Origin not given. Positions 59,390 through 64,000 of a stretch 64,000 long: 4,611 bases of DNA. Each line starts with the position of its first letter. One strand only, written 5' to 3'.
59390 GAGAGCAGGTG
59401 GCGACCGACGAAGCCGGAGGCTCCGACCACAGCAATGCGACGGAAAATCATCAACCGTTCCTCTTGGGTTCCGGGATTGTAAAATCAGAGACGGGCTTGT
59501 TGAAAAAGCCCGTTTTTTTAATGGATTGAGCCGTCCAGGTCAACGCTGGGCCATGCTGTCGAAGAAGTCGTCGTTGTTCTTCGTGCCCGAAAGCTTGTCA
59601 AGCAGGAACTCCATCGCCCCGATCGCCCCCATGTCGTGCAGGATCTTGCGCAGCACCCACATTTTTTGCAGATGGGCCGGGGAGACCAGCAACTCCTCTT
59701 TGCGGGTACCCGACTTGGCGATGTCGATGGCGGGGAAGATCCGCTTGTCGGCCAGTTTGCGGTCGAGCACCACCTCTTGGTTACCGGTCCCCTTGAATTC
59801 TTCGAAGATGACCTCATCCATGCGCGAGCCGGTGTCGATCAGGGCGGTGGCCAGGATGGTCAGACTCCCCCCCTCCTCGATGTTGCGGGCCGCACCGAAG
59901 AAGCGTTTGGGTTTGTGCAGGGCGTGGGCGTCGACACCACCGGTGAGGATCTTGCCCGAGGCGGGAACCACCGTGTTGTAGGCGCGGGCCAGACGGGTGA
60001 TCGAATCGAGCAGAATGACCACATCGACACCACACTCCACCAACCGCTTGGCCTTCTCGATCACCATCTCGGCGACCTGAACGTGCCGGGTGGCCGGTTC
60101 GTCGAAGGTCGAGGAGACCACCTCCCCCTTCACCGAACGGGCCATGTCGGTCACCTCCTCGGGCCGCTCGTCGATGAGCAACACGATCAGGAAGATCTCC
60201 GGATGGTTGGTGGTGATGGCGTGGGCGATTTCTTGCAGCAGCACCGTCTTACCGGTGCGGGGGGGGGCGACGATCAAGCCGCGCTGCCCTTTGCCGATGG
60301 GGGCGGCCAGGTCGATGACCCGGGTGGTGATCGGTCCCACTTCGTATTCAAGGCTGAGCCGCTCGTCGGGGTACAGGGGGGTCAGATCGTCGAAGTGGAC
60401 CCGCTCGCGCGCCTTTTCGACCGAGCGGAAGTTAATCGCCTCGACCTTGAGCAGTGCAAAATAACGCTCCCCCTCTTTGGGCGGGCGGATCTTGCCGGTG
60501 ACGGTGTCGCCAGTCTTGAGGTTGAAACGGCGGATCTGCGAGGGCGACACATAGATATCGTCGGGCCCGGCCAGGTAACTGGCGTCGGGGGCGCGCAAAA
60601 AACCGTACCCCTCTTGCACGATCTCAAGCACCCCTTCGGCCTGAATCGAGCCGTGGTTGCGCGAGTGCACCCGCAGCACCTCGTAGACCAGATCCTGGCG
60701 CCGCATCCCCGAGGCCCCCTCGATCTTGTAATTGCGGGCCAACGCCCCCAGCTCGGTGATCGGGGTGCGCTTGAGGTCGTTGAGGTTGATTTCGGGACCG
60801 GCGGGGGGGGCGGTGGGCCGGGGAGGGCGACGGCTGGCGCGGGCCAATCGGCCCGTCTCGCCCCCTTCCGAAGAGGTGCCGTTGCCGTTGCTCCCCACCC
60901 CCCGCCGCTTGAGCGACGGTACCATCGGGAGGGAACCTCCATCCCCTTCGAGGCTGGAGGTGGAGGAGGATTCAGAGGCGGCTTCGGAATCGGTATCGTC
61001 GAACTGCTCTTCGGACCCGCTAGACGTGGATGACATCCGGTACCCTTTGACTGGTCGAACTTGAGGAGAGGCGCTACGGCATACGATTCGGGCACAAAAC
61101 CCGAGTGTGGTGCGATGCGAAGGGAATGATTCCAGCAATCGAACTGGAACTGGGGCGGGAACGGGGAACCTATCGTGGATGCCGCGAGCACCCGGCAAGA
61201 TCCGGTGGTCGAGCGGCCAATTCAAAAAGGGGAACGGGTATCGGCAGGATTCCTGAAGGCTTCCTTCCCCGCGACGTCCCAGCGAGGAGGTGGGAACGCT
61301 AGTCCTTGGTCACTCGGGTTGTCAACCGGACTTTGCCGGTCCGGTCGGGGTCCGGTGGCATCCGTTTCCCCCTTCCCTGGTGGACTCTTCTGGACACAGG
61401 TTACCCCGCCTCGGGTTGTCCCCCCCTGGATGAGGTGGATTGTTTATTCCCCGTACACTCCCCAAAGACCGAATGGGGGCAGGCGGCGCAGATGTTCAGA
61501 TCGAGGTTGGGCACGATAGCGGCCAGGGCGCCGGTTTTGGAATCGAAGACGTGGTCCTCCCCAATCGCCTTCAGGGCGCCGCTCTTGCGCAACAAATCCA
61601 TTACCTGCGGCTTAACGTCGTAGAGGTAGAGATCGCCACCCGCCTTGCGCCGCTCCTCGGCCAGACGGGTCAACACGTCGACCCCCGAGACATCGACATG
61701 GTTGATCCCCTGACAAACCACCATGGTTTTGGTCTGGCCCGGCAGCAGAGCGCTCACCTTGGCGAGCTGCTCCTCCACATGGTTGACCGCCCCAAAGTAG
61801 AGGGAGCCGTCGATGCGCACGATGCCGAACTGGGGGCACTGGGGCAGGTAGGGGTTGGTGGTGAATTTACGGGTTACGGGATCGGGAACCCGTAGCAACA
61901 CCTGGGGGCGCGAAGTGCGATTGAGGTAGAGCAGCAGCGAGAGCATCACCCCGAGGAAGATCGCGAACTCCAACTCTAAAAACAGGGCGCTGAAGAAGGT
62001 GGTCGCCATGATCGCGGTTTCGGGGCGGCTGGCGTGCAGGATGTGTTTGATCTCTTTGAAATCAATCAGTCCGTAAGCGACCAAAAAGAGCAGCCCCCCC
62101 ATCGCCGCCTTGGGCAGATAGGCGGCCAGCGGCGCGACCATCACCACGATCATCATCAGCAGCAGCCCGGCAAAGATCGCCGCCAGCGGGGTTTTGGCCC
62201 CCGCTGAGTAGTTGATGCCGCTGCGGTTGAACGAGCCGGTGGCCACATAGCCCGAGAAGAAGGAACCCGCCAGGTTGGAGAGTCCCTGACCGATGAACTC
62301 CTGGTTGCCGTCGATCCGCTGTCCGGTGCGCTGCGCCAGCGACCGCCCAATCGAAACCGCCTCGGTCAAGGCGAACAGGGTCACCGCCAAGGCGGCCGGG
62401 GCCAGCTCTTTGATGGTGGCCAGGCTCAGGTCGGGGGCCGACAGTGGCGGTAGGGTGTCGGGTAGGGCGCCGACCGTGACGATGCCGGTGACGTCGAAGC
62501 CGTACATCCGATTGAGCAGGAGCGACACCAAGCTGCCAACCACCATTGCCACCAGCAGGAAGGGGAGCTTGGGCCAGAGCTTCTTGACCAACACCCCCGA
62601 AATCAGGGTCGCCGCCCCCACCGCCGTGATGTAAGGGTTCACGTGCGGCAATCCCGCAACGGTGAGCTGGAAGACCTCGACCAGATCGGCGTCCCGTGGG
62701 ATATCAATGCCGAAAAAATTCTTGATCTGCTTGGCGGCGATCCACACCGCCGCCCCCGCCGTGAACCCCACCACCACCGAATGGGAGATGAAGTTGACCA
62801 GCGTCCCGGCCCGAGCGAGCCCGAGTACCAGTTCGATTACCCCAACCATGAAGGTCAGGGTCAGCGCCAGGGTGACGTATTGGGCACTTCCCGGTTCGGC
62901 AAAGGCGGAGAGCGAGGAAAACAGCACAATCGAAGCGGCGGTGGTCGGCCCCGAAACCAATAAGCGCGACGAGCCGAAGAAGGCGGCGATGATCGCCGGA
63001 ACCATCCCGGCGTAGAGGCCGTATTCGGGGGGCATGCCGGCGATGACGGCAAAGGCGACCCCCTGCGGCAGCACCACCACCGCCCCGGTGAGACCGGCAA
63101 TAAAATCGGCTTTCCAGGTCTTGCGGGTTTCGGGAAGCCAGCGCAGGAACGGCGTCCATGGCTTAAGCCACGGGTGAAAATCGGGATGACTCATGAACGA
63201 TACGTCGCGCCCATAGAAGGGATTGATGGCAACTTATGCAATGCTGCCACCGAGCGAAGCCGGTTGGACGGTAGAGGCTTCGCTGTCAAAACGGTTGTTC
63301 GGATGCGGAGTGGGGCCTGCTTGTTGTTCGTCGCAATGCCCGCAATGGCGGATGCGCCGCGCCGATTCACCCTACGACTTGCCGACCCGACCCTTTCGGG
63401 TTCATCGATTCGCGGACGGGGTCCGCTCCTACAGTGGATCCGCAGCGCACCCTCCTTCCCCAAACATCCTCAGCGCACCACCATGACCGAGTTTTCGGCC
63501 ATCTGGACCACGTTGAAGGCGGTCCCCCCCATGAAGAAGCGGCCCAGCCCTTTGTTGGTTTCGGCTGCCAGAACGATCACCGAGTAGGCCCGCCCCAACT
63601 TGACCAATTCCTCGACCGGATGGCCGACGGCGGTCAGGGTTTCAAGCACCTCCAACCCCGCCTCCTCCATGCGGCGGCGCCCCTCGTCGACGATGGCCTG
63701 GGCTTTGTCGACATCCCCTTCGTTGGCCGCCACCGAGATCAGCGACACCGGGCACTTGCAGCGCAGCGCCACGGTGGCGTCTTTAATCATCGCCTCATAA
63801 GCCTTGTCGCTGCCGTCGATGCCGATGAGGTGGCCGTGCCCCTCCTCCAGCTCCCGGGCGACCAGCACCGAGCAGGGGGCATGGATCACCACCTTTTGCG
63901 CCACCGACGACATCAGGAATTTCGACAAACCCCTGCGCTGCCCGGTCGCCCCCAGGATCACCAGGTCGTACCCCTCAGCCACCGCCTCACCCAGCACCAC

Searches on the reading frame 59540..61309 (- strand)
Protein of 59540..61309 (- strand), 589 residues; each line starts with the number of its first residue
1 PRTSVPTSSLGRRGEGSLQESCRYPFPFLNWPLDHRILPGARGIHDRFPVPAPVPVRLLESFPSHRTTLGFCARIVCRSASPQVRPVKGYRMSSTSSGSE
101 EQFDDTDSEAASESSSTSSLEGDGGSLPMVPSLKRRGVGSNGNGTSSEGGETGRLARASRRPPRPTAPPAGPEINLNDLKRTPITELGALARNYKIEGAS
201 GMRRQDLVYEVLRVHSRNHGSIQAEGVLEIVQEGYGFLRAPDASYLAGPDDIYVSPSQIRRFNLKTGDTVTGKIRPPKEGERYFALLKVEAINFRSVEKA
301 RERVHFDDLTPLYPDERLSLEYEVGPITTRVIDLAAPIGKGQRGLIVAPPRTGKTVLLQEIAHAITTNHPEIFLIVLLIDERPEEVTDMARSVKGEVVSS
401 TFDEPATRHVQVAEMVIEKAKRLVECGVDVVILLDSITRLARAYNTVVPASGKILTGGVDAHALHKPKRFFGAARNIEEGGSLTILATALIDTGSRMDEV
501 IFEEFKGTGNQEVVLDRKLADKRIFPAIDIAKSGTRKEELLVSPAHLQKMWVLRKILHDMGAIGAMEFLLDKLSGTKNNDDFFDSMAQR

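Call 20: search_protein_families(library=pfam, proteins=[window:59540-61309:-])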
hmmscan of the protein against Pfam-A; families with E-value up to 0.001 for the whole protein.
window:59540-61309:- (589 aa): 4 families
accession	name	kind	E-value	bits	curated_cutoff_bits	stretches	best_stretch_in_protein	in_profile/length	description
PF07497.18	Rho_RNA_bind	-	9.2e-34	115.5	27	1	225-298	2-73/73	Rho termination factor, RNA-binding domain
PF00006.31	ATP-synt_ab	-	1.5e-28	100.3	29.5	1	329-533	2-211/213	ATP synthase alpha/beta family, nucleotide-binding domain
PF07498.18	Rho_N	-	7.7e-12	45.4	24.9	1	178-220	1-43/43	Rho termination factor, N-terminal domain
PF13481.12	AAA_25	-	0.00013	22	27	1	338-443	30-158/195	AAA domain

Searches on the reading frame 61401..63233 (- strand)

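Call 20: search_protein_families(library=pfam, proteins=[window:61401-63233:-])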
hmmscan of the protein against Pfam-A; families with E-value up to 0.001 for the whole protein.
window:61401-63233:- (610 aa): 3 families
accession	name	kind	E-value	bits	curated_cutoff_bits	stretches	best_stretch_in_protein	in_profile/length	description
PF00916.26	Sulfate_transp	-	2.3e-96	323.3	23.2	1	41-412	2-380/380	Sulfate permease family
PF01740.26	STAS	-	7.2e-14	51.9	22.6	1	465-565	6-102/106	STAS domain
PF13466.11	STAS_2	-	7e-07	29.8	29.2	1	484-552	10-78/80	STAS domain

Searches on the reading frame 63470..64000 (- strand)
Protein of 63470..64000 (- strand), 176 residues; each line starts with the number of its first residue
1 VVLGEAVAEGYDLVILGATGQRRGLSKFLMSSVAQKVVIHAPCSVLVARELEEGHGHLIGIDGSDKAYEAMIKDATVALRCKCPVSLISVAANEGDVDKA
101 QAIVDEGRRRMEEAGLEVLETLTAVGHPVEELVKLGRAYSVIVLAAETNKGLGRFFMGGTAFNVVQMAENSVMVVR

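Call 20: search_protein_families(library=pfam, proteins=[window:63470-64000:-])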
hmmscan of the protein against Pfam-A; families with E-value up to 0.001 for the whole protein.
window:63470-64000:- (176 aa): 1 family
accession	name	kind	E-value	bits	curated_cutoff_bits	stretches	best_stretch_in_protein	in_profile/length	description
PF00582.32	Usp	-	4.7e-20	73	24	2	5-49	98-141/141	Universal stress protein family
